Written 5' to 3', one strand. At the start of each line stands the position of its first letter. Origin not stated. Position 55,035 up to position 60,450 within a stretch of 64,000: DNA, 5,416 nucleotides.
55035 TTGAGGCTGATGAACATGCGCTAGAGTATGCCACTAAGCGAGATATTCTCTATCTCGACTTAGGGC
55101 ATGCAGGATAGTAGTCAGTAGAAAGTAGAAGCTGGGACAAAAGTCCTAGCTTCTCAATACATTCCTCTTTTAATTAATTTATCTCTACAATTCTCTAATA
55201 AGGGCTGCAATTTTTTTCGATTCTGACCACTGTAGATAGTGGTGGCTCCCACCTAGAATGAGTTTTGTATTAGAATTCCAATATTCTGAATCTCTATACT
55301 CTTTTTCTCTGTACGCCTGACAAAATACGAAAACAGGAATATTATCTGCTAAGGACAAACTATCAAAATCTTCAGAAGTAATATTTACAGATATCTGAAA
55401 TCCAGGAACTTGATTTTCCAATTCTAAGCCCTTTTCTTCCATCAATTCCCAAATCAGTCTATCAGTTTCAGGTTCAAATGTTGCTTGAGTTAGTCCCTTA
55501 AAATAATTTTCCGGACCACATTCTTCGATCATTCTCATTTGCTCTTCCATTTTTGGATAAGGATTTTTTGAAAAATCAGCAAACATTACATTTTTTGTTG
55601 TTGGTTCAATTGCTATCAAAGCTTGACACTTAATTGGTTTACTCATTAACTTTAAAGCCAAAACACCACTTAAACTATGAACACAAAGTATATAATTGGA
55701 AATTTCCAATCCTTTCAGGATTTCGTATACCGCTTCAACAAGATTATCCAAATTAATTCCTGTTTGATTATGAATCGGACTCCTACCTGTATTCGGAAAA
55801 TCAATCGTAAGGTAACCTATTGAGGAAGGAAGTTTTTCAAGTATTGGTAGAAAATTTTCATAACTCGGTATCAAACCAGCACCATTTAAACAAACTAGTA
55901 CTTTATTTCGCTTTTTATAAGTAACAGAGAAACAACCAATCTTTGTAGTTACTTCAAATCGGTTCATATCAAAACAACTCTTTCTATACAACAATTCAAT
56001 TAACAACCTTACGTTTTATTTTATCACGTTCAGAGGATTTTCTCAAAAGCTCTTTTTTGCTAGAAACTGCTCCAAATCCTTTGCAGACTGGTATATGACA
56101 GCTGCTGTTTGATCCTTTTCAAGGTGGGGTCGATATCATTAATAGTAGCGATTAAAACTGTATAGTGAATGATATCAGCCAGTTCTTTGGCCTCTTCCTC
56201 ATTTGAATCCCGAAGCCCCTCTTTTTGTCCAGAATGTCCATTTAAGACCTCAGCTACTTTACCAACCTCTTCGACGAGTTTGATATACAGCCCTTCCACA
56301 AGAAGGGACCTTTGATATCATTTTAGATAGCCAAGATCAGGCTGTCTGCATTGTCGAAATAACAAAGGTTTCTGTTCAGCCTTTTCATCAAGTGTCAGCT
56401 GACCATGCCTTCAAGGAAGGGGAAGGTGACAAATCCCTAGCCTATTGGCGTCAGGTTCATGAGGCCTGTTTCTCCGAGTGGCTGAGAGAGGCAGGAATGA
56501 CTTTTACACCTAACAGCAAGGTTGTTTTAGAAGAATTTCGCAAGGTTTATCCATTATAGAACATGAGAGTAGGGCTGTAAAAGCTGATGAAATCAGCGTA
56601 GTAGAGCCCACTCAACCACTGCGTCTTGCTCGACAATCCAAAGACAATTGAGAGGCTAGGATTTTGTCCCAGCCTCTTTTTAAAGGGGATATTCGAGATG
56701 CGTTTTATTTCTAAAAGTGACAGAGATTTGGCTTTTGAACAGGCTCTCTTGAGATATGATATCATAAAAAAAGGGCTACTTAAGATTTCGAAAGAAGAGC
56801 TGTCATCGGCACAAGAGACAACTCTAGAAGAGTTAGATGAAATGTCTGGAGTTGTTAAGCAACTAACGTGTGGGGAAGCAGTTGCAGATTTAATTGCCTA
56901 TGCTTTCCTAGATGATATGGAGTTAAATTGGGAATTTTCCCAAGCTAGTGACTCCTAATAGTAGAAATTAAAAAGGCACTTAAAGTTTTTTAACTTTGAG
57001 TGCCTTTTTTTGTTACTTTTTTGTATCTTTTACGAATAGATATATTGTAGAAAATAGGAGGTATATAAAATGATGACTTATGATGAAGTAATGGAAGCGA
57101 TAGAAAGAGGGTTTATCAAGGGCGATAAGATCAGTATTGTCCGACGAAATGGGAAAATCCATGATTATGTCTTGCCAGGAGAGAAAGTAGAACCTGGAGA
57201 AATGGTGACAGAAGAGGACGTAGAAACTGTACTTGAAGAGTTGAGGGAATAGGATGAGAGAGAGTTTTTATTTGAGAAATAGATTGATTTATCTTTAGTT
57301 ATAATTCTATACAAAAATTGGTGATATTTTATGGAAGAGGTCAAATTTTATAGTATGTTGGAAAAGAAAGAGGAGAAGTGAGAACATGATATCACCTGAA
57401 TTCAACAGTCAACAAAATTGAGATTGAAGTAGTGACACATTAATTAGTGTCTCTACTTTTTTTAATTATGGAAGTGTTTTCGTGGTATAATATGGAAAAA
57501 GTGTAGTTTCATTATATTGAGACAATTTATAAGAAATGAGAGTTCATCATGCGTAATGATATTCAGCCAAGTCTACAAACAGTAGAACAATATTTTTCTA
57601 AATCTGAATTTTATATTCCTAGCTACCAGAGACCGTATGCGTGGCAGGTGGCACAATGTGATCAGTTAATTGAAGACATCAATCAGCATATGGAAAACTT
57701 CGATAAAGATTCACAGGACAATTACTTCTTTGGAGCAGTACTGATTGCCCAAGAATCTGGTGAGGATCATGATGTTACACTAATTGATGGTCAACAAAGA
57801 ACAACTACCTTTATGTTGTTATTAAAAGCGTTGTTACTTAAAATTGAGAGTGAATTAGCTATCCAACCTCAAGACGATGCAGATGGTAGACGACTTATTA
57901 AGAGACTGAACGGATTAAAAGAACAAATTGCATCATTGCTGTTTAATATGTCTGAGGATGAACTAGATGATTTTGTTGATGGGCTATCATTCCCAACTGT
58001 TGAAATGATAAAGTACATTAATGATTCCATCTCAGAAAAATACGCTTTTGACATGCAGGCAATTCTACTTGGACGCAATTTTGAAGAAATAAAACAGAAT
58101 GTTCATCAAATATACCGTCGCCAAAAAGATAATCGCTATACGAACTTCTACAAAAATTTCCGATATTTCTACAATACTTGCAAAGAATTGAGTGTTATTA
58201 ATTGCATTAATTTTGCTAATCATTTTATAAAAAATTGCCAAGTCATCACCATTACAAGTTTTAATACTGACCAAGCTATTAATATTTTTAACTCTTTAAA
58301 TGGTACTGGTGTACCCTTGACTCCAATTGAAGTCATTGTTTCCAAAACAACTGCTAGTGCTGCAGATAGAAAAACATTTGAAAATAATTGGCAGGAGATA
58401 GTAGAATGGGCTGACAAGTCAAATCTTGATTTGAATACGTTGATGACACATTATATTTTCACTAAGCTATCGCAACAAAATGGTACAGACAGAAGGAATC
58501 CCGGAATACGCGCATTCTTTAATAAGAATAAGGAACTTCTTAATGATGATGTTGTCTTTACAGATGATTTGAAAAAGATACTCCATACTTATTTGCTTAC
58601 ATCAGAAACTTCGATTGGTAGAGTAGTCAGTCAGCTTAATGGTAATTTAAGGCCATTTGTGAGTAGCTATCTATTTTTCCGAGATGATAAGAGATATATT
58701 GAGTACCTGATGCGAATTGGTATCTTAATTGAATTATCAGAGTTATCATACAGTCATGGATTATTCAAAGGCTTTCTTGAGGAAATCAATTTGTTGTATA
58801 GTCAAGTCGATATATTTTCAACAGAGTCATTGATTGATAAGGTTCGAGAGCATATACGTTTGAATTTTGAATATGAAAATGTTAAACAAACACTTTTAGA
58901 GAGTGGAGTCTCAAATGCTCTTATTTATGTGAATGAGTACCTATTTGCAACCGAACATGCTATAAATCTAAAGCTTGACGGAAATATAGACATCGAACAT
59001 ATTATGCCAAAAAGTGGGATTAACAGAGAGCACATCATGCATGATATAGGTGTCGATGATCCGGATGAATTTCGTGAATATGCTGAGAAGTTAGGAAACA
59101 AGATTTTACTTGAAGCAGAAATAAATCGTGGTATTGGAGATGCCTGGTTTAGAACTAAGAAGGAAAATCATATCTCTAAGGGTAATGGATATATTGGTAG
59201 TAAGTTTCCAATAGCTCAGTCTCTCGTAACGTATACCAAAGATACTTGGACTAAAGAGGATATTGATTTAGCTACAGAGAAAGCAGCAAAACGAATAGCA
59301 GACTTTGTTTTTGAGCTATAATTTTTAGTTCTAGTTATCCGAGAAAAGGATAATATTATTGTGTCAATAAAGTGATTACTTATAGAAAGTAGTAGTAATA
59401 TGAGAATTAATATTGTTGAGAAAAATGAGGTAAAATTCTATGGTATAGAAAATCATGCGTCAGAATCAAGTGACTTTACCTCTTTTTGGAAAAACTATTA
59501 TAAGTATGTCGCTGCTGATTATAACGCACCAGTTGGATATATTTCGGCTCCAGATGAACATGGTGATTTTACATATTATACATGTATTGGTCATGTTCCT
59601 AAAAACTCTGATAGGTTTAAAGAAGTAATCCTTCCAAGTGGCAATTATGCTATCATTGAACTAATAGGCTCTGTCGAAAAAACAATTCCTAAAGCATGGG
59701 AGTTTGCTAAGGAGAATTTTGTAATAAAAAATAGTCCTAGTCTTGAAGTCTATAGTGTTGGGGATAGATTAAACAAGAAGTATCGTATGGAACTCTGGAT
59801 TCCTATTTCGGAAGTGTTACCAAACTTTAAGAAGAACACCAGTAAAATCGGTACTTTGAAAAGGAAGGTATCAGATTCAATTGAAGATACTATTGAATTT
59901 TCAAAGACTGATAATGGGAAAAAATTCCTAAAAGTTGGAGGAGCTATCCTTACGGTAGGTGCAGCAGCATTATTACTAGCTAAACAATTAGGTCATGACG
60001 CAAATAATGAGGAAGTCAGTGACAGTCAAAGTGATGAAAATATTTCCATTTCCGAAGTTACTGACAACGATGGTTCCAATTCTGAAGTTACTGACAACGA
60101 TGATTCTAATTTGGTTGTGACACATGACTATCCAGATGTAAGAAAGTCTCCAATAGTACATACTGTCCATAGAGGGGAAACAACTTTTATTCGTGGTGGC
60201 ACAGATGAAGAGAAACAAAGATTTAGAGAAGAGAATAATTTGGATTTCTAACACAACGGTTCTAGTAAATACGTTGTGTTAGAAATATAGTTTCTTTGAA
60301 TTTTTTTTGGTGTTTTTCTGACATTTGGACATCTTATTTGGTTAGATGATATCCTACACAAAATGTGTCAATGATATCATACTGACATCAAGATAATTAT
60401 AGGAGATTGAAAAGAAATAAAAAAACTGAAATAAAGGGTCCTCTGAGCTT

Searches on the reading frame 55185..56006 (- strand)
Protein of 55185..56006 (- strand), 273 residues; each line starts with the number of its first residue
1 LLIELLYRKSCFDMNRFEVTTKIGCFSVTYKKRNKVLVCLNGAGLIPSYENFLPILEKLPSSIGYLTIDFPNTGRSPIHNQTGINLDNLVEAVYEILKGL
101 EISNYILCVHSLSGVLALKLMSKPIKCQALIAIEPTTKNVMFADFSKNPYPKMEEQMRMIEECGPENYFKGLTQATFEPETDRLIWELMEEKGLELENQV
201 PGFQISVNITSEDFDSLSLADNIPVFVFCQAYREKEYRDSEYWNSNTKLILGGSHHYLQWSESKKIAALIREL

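Call 14: search_protein_families(library=pfam, proteins=[window:55185-56006:-], max_evalue=0.01)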
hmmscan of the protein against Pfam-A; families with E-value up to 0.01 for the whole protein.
window:55185-56006:- (273 aa): 2 families
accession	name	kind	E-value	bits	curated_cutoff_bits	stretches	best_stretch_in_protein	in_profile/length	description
PF00561.26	Abhydrolase_1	-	1.2e-07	32.1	25.8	1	36-158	2-113/245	alpha/beta hydrolase fold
PF12697.13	Abhydrolase_6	-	0.00047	21.3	26.3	1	37-143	1-102/217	Alpha/beta hydrolase family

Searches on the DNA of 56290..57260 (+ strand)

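Call 27: search_dna_similar(query=window:56290-57260:+, collection=plasmids, mode=distant, max_rows=30)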
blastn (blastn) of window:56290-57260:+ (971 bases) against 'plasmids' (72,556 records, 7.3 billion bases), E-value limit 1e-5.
Records with a match: 8; places in all: 14; records where one place covers at least 80% of the query: 4.
Best place of each record, by identity: 90-95% 4; 80-90% 4.
By first word of the organism name: Streptococcus 8.
By predicted mobility (MOB-suite, as given by PLSDB): non-mobilizable 8.
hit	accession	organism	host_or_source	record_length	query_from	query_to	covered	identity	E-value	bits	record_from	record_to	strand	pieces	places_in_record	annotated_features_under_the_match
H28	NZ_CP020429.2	Streptococcus sp. FDAARGOS_192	Homo sapiens,peripheral blood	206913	2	959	99%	91.6%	0e+0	1382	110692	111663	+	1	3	ASCH domain-containing protein | hypothetical protein | Paratox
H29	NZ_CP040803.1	Streptococcus salivarius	Homo sapiens,Plaque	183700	2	962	81%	89.0%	7e-116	1023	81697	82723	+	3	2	ASCH domain-containing protein | Paratox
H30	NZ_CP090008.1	Streptococcus salivarius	Homo sapiens,Human oral cavity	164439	2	962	81%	89.0%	7e-116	1023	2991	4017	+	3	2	ASCH domain-containing protein | Paratox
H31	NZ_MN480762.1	Streptococcus salivarius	-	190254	2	966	81%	86.6%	1e-119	937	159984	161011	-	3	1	ASCH domain-containing protein | Paratox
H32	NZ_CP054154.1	Streptococcus salivarius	Homo sapiens,single culture,oral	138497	673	971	31%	92.3%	5e-118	433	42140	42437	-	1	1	Paratox | hypothetical protein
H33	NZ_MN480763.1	Streptococcus salivarius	-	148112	671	959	30%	92.7%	2e-116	427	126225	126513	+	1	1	Paratox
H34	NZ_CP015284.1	Streptococcus salivarius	Homo sapiens,saliva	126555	673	962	30%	91.7%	5e-112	412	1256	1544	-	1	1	Paratox | hypothetical protein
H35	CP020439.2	Streptococcus equinus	Homo sapiens,blood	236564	385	681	31%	87.2%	7e-97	361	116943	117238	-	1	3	none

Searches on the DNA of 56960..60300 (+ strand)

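Call 77: search_dna_similar(query=window:56960-60300:+, collection=phages, mode=distant, max_rows=12)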
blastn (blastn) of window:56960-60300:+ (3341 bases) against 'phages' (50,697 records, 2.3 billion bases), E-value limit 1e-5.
Records with a match: 5; places in all: 5; records where one place covers at least 80% of the query: 0.
Best place of each record, by identity: 60-80% 5.
By first word of the organism name: Streptococcus 5.
By host as written in the record: Streptococcus suis FJZZ32 1; Streptococcus suis FJZZ39 1; Streptococcus salivarius K12 1; Streptococcus salivarius NU10 1; Streptococcus salivarius YU10 1.
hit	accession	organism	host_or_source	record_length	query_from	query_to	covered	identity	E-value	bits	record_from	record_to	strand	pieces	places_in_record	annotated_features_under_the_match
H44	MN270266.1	Streptococcus phage phi-SsuFJZZ32_rum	Streptococcus suis FJZZ32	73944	646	2353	22%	71.9%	9e-33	380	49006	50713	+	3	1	hypothetical protein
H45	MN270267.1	Streptococcus phage phi-SsuFJZZ39_rum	Streptococcus suis FJZZ39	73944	646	2353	22%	71.9%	9e-33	380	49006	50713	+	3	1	hypothetical protein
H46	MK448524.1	Streptococcus satellite phage Javan537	Streptococcus salivarius K12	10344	99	214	3%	73.3%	9e-8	67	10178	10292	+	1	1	paratox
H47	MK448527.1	Streptococcus satellite phage Javan540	Streptococcus salivarius NU10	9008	99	214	3%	73.3%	9e-8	67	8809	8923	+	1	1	paratox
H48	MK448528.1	Streptococcus satellite phage Javan541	Streptococcus salivarius YU10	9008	99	214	3%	73.3%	9e-8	67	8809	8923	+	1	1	paratox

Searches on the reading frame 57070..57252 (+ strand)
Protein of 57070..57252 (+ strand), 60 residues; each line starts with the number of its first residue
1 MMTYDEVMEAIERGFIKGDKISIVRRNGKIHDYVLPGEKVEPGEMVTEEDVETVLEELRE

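Call 15: search_protein_families(library=pfam, proteins=[window:57070-57252:+], max_evalue=0.01)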
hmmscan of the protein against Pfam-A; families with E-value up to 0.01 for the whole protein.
window:57070-57252:+ (60 aa): 1 family
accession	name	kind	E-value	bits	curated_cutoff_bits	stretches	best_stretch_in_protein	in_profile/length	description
PF24313.1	Paratox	-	9.3e-26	89.7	27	1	1-58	1-58/59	Paratox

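Call 75: search_solved_structures(query=window:57070-57252:+, max_evalue=0.01, show_alignments=2)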
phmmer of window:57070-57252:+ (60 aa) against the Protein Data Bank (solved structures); distinct sequences matched with E-value up to 0.01: 4.
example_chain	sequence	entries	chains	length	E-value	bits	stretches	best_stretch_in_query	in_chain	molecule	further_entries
6cka_A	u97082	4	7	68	1.1e-15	59.8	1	1-58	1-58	Paratox | Prx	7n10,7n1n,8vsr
2qc5_A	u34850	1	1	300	0.00096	22.4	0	16-43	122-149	Streptogramin B lactonase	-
2z2p_A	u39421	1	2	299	0.00098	22.3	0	16-43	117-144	Virginiamycin B lyase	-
2z2n_A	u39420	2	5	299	0.0027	21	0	16-43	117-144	virginiamycin B lyase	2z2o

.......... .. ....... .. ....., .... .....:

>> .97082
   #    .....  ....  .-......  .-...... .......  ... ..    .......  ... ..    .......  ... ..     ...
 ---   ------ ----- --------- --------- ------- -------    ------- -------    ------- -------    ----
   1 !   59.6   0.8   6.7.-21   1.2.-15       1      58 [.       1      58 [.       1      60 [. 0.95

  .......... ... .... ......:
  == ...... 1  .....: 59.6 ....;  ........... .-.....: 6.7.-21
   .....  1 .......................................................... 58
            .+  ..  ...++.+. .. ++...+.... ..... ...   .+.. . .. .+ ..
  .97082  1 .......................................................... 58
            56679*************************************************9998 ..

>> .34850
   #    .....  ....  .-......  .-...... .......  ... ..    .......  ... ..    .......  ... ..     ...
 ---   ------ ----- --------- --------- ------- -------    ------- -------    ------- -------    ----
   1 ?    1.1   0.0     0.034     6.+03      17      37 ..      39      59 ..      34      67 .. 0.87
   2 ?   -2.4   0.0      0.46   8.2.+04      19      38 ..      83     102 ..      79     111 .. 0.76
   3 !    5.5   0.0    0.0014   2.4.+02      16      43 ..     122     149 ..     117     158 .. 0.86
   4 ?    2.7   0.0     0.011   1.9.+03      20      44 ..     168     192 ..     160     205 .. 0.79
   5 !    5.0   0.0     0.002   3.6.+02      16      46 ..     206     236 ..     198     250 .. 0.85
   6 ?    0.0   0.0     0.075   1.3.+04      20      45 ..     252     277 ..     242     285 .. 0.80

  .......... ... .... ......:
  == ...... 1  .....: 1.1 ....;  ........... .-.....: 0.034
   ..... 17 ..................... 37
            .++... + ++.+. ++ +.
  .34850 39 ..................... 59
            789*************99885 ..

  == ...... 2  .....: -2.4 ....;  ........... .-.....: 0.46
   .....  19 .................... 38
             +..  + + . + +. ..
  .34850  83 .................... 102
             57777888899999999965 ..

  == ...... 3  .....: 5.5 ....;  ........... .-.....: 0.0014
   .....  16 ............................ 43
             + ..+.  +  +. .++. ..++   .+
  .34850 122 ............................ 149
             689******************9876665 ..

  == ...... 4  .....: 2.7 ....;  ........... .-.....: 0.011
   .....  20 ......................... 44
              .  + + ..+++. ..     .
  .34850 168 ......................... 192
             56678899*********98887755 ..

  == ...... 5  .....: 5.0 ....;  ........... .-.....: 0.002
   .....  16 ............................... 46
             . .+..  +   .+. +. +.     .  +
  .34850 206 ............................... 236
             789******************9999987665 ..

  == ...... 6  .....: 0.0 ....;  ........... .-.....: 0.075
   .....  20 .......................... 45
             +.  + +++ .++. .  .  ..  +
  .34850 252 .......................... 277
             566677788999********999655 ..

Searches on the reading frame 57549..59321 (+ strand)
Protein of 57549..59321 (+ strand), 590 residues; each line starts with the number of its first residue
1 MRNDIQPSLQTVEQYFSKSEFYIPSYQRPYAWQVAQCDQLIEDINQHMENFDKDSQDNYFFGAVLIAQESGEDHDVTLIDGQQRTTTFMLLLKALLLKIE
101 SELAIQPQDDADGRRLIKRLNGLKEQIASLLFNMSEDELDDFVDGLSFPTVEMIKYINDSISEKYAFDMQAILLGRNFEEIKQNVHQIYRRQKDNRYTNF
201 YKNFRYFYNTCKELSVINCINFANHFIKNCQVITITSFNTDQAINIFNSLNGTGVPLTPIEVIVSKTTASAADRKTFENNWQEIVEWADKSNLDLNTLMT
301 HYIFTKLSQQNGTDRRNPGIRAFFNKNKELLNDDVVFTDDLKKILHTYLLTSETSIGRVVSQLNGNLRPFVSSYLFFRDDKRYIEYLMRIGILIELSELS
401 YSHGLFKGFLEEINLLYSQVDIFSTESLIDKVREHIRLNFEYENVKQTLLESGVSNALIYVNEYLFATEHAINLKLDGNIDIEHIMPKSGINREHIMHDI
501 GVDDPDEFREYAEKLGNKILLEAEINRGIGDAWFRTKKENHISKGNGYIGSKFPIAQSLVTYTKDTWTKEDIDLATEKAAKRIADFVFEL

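Call 15: search_protein_families(library=pfam, proteins=[window:57549-59321:+], max_evalue=0.01)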
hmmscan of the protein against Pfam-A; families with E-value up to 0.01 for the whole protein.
window:57549-59321:+ (590 aa): 2 families
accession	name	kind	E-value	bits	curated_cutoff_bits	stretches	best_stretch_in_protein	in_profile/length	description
PF03235.19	GmrSD_N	-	8.8e-33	114.5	33.2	1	13-265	2-196/199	GmrSD restriction endonuclease, N-terminal domain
PF07510.16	GmrSD_C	-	3.2e-13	50.2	23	1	436-577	7-133/138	GmrSD restriction endonucleases, C-terminal domain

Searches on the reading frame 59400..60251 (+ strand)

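Call 15: search_protein_families(library=pfam, proteins=[window:59400-60251:+], max_evalue=0.01)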
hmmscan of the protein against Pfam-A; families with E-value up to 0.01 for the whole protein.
window:59400-60251:+ (283 aa): 2 families
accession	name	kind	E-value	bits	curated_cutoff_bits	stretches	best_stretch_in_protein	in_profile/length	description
PF14526.11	Cass2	-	3.8e-10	40.6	27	1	5-136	2-150/150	Integron-associated effector binding protein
PF06445.20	GyrI-like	-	7.4e-10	39.7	26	1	1-136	1-154/155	GyrI-like small molecule binding domain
